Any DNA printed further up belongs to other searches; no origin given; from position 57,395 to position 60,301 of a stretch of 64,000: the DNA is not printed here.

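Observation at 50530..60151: Self-contained ABC-dependent glycan island for a triply decorated polymer, embedded against a prophage relic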

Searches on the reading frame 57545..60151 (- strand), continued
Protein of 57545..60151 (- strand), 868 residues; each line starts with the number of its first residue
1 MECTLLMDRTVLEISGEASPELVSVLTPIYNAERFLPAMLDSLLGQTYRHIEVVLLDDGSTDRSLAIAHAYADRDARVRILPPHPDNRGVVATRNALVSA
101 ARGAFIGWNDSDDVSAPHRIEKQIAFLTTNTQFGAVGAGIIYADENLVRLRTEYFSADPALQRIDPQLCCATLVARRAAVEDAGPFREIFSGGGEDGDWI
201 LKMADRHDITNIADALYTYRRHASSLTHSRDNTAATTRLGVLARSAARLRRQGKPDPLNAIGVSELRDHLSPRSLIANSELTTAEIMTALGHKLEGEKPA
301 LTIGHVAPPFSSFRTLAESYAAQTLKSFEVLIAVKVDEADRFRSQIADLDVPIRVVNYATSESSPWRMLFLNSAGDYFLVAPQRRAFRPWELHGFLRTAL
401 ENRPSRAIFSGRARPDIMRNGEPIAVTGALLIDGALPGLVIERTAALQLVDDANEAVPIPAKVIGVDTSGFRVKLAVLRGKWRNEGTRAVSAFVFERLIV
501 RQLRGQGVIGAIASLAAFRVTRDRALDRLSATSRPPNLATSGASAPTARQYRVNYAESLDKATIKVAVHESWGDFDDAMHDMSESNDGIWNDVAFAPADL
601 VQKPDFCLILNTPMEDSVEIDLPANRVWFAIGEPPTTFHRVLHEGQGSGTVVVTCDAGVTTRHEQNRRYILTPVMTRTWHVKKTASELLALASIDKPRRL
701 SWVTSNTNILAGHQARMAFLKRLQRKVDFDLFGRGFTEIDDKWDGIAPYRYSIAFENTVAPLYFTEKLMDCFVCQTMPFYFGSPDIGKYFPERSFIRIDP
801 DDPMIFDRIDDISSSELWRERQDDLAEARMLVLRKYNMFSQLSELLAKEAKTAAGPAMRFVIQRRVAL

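Call 39: search_dna_similar(query=window:57545-60151:-, collection=phages, mode=protein, max_rows=10)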
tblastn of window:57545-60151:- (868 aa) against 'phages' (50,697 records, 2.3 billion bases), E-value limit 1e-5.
Records with a match: 118; places in all: 140; records where one place covers at least 80% of the query: 0.
Best place of each record, by identity: <60% 118.
By first word of the organism name: Bacteriophage 60; Synechococcus 12; Listeria 11; Bacillus 8; Enterococcus 6; Acinetobacter 4; uncultured 4; Salmonella 4; Marine 2; Campylobacter 2; and 4 more.
By host as written in the record: - 74; Listeria monocytogenes 11; Bacillus subtilis 4; Enterococcus faecalis 3; Synechococcus sp. WH8109 3; Synechococcus sp. WH8102 3; Synechococcus sp. WH8017 2; Synechococcus sp. KCZYC6 2; and 10 more.
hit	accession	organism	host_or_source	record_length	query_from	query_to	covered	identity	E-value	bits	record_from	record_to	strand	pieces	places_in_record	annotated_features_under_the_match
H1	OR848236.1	Listeria phage LM 4-14-1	Listeria monocytogenes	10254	13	373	42%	25.3%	4e-14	83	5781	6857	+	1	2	record has no annotation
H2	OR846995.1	Listeria phage LM 4-11-1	Listeria monocytogenes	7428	13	373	42%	25.3%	4e-14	83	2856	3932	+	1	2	record has no annotation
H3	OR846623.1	Enterococcus phage Efs 1-1-1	Enterococcus faecalis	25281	23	309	33%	25.2%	4e-11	73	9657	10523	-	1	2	record has no annotation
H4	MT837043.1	Bacteriophage sp.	human fecal samples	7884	23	255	27%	30.3%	3e-11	74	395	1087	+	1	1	record has no annotation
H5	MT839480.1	Bacteriophage sp.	human fecal samples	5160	23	230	24%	32.9%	3e-20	102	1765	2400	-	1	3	record has no annotation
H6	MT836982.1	Bacteriophage sp.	human fecal samples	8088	23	253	27%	29.6%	2e-12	78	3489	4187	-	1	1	record has no annotation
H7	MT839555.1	Bacteriophage sp.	human fecal samples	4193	17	230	25%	31.8%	6e-21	104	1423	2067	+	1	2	record has no annotation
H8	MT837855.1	Bacteriophage sp.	human fecal samples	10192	16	238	26%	29.4%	2e-15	87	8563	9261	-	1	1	record has no annotation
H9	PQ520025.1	Enterococcus phage IME_EF3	-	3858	15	235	25%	29.6%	5e-20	101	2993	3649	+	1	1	record has no annotation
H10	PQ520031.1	Enterococcus phage IME_EF3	-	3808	23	280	30%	25.0%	6e-11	72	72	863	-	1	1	record has no annotation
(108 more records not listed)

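Call 40: search_dna_similar(query=window:57545-60151:-, collection=plasmids, mode=protein, max_rows=15)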
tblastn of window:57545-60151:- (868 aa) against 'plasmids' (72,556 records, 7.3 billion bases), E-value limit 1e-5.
Records with a match: 930; places in all: 1349; records where one place covers at least 80% of the query: 0.
Best place of each record, by identity: <60% 930.
By first word of the organism name: Rhizobium 146; Sinorhizobium 80; Klebsiella 76; Escherichia 59; Phaeobacter 55; Lactiplantibacillus 52; Priestia 36; Lactococcus 26; Enterobacter 16; Bacteroides 16; and 154 more.
By predicted mobility (MOB-suite, as given by PLSDB): non-mobilizable 542; mobilizable 245; conjugative 143.
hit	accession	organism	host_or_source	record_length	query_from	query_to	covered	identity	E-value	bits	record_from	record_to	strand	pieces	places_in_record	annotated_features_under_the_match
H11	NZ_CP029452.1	Sinorhizobium fredii CCBAU 25509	Glycine soja,cell culture,plant root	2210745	22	294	31%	33.2%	1e-27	128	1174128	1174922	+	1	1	record has no annotation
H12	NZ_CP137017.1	Sinorhizobium fredii GR64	Phaseolus vulgaris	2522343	22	294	31%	32.9%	2e-26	125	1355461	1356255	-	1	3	record has no annotation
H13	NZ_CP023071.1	Sinorhizobium fredii CCBAU 83666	G.max,nodule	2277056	22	294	31%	32.7%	1e-27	129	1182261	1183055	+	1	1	record has no annotation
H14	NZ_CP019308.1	Phaeobacter inhibens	Single cell,seawater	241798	7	307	35%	28.7%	4e-10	72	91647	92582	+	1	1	glycosyltransferase family 2 protein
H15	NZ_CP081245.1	Phaeobacter inhibens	-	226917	7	307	35%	28.4%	2e-11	76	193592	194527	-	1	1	glycosyltransferase family 2 protein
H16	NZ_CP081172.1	Phaeobacter inhibens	-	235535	7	307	35%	28.0%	6e-9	68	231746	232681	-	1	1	glycosyltransferase family 2 protein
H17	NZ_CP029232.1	Sinorhizobium fredii CCBAU 45436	Glycine max,cell culture,plant root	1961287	22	267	28%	34.3%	3e-27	127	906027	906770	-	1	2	record has no annotation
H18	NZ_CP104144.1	Rhizobium sullae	Sulla coronaria,cell culture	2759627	19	264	28%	34.3%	6e-27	126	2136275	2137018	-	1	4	record has no annotation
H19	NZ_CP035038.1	Sinorhizobium fredii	single cell,soil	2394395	22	267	28%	34.3%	1e-26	125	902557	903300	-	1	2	none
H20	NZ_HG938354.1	Neorhizobium galegae bv. orientalis str. HAMBI 540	Galega orientalis root nodule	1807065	590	856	31%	31.4%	4e-19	101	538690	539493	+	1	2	record has no annotation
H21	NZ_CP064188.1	Rhizobium sp. 007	Onobrychis viciifolia,cell culture,root ...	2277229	19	262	28%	34.4%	1e-25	122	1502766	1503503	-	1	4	none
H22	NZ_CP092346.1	Rhizobium gallicum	Phaseolus vulgaris,Cell culture,nodule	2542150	19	262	28%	34.4%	1e-25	122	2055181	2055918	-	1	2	none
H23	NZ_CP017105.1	Rhizobium gallicum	Phaseolus vulgaris,Whole ...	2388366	19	262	28%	34.4%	2e-25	122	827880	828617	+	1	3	none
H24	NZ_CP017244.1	Rhizobium etli 8C-3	Phaseolus vulgaris,cell culture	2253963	19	262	28%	34.4%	7e-25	119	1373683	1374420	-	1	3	record has no annotation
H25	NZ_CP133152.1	Sinorhizobium chiapasense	Acaciella angustissima,cell culture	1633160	22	264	28%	34.4%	1e-24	119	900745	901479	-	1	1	none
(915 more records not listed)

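Call 68: search_protein_families(library=ncbifam, proteins=[L035:6433-7383:+], max_evalue=1e-10)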
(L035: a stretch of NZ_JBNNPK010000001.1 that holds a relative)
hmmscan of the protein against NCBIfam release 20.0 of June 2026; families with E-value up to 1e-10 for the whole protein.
L035:6433-7383:+ (316 aa): 4 families
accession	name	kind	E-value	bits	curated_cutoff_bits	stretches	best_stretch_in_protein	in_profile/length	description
NF047922.1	GDPFucSynFcl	equivalog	6.2e-153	508.6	500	1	10-314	2-306/308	GDP-L-fucose synthase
TIGR01181.1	dTDP_gluc_dehyt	equivalog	1.2e-16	60.8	365.1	1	46-313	58-315/321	dTDP-glucose 4,6-dehydratase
TIGR04180.1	EDH_00030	hypoth_equivalog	9e-16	57.8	475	1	46-274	57-271/297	NAD-dependent 4,6-dehydratase LegB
TIGR01179.1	galE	equivalog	1e-15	57.4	262.3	1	45-296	54-311/332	UDP-glucose 4-epimerase GalE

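Call 76: search_solved_structures(query=A1, max_evalue=0.01)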
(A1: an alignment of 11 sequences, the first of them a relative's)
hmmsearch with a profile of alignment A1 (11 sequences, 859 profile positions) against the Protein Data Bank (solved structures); distinct sequences matched with E-value up to 0.01: 36.
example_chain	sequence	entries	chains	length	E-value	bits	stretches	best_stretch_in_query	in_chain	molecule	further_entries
2z87_A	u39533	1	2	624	3.3e-32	114.9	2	14-209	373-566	Chondroitin synthase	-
2z86_A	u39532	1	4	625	3.4e-32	114.9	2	14-209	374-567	Chondroitin synthase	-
5hea_A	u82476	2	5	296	1.5e-27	99.5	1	15-111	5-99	Putative glycosyltransferase (GalT1)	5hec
8vh7_A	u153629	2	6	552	1.6e-25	92.8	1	7-181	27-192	Heparosan synthase B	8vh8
8viw_A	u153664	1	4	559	1.6e-25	92.8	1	7-181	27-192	Heparosan synthase B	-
3bcv_A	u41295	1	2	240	7e-23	84.1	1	17-110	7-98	Putative glycosyltransferase protein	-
6p61_A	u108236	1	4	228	9.5e-22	80.4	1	15-225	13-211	Glycosyltransferase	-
5tze_C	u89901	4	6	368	4.8e-16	61.5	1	18-124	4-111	Glycosyl transferase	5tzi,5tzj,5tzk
5tz8_A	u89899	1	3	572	9.6e-16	60.5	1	18-124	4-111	Glycosyl transferase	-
1h7l_A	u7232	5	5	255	2.9e-13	52.3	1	17-129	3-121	SPORE COAT POLYSACCHARIDE BIOSYNTHESIS PROTEIN SPSA | PROTEIN (SPORE COAT POLYSACCHARIDE BIOSYNTHESIS PROTEIN SPSA)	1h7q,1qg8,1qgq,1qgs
9s6a_A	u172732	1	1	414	5.4e-11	44.8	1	704-793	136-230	Glycoprotein 3-alpha-L-fucosyltransferase A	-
2nzw_A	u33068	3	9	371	6.6e-11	44.5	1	730-790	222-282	Alpha1,3-fucosyltransferase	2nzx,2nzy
5zoi_A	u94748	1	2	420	8.6e-11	44.1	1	730-790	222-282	Alpha-(1,3)-fucosyltransferase FucT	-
9jma_A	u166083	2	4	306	2e-10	42.9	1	16-202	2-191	GalNAc(5)-diNAcBac-PP-undecaprenol beta-1,3-glucosyltransferase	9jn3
3l7m_A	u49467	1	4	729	2.3e-10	42.7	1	18-107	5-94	Teichoic acid biosynthesis protein F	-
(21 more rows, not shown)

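Call 77: predict_structure(alignment_id=A1)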
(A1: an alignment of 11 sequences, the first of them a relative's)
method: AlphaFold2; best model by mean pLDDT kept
length: 862 residues; sequences in the alignment: 11
mean_pLDDT: 71.7   pTM: 0.44
mean pLDDT of the five models: 71.7, 71.5, 71.0, 68.1, 65.1
residues with pLDDT >= 90: 163; 70-90: 390; 50-70: 137; < 50: 172
segments of 3 or more residues with pLDDT < 50: 1-11, 126-128, 132-164, 190-222, 457-467, 495-511, 520-543, 698-705, 727-741
pLDDT, mean of each block of 10 residues (from residue 1): 31 77 85 88 90 90 93 89 74 84 73 75 55 30 29 32 50 59 60 42 32 34 59 73 71 76 88 85 82 91 82 85 92 87 84 80 92 80 82 83 62 59 82 88 84 58 46 50 57 47 45 50 36 28 66 94 86 83 91 93 90 94 86 84 90 69 82 73 71 51 49 75 50 39 69 75 83 85 91 82 82 87 90 91 91 87 48
secondary structure, 60 per line:
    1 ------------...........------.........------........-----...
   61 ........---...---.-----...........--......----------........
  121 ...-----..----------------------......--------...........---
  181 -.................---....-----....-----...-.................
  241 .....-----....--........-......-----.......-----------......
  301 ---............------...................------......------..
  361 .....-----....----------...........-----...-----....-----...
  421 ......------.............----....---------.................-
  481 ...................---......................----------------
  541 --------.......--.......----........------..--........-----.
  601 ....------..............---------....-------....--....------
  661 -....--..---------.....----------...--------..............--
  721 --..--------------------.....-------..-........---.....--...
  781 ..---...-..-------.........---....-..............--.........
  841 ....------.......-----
elements in order (helices of 4 or more, strands of 3 or more residues): E13-23 H30-38 E45-52 H58-68 E72-74 H84-94 E97-102 H113-123 H153-158 E167-170 H171-177 H182-198 H202-205 H211-214 H224-245 H251-254 H257-264 H266-271 H277-283 E295-300 H304-315 E322-329 H330-340 E347-352 H359-365 E371-374 H385-395 E401-403 H409-412 E418-421 H422-426 E433-436 H437-445 E450-453 H463-479 H481-499 H503-524 H549-555 E558-564 H569-576 E587-591 E600-604 E611-617 E621-624 H634-637 E645-648 H651-654 E662-665 H679-683 E694-696 H705-718 E745-749 H760-767 E771-775 H778-782 H799-807 H811-814 H816-829 H832-844 E851-857

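Call 80: fold_search(model_id=the predicted structure, library=pdb)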
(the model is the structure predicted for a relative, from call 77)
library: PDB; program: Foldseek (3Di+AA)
matches with E <= 10: 1440; with E <= 0.001: 255
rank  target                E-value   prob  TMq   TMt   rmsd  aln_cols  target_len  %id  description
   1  8vh7_B                1.4e-13  1.00  0.20  0.31  20.8       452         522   18  Crystal structure of heparosan synthase 2 from Pasteurella multocida at 1.98 A (released 2024-07-24)
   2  8viw_A                2.6e-13  1.00  0.17  0.26  21.9       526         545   17  Cryo-EM structure of heparosan synthase 2 from Pasteurella multocida with polysaccharide in the GlcNAc-T active site (released 2024-07-24)
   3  8vh8_D                4.6e-13  1.00  0.20  0.31  22.7       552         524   17  Crystal structure of heparosan synthase 2 from Pasteurella multocida at 2.85 A (released 2024-09-04)
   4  8vh7_A                4.8e-13  1.00  0.18  0.30  21.8       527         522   17  Crystal structure of heparosan synthase 2 from Pasteurella multocida at 1.98 A (released 2024-07-24)
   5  8vh8_A                5.7e-13  1.00  0.20  0.31  22.1       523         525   17  Crystal structure of heparosan synthase 2 from Pasteurella multocida at 2.85 A (released 2024-09-04)
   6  8vh8_B                1.1e-12  1.00  0.20  0.31  22.3       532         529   17  Crystal structure of heparosan synthase 2 from Pasteurella multocida at 2.85 A (released 2024-09-04)
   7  8vh8_C                3.5e-12  1.00  0.18  0.29  22.3       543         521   16  Crystal structure of heparosan synthase 2 from Pasteurella multocida at 2.85 A (released 2024-09-04)
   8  2z87_B                1.0e-10  1.00  0.18  0.24  19.9       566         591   13  Crystal structure of chondroitin polymerase from Escherichia coli strain K4 (K4CP) complexed with UDP-GalNAc and UDP (released 2008-09-16)
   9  5hea_A                3.4e-10  1.00  0.12  0.38   0.9       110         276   42  CgT structure in hexamer (released 2016-08-31)
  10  2z86_B                3.6e-10  1.00  0.17  0.24  17.6       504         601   14  Crystal structure of chondroitin polymerase from Escherichia coli strain K4 (K4CP) complexed with UDP-GlcUA and UDP (released 2008-09-16)
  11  3bcv_A                3.8e-10  1.00  0.15  0.62   7.6       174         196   27  Crystal structure of a putative glycosyltransferase from Bacteroides fragilis (released 2007-11-27)
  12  2z86_D                1.4e-09  1.00  0.19  0.26  16.6       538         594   14  Crystal structure of chondroitin polymerase from Escherichia coli strain K4 (K4CP) complexed with UDP-GlcUA and UDP (released 2008-09-16)
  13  6p61_A                2.1e-09  1.00  0.16  0.65   7.1       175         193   26  Structure of a Glycosyltransferase from Leptospira borgpetersenii serovar Hardjo-bovis (strain JB197) (released 2019-07-10)
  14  6p61_B                3.1e-09  1.00  0.17  0.69   6.9       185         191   26  Structure of a Glycosyltransferase from Leptospira borgpetersenii serovar Hardjo-bovis (strain JB197) (released 2019-07-10)
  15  2z86_C                4.3e-09  1.00  0.18  0.24  17.0       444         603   15  Crystal structure of chondroitin polymerase from Escherichia coli strain K4 (K4CP) complexed with UDP-GlcUA and UDP (released 2008-09-16)
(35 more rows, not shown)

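Call 86: search_protein_families(library=pfam, proteins=[L031:3578-5290:-, L050:8063-9727:-, L050:17392-18852:+], max_evalue=0.01)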
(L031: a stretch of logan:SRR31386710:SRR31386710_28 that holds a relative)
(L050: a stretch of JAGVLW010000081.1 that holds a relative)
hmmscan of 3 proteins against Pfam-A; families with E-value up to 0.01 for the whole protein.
L031:3578-5290:- (570 aa): 0 families

L050:8063-9727:- (554 aa): 0 families

L050:17392-18852:+ (486 aa): 0 families
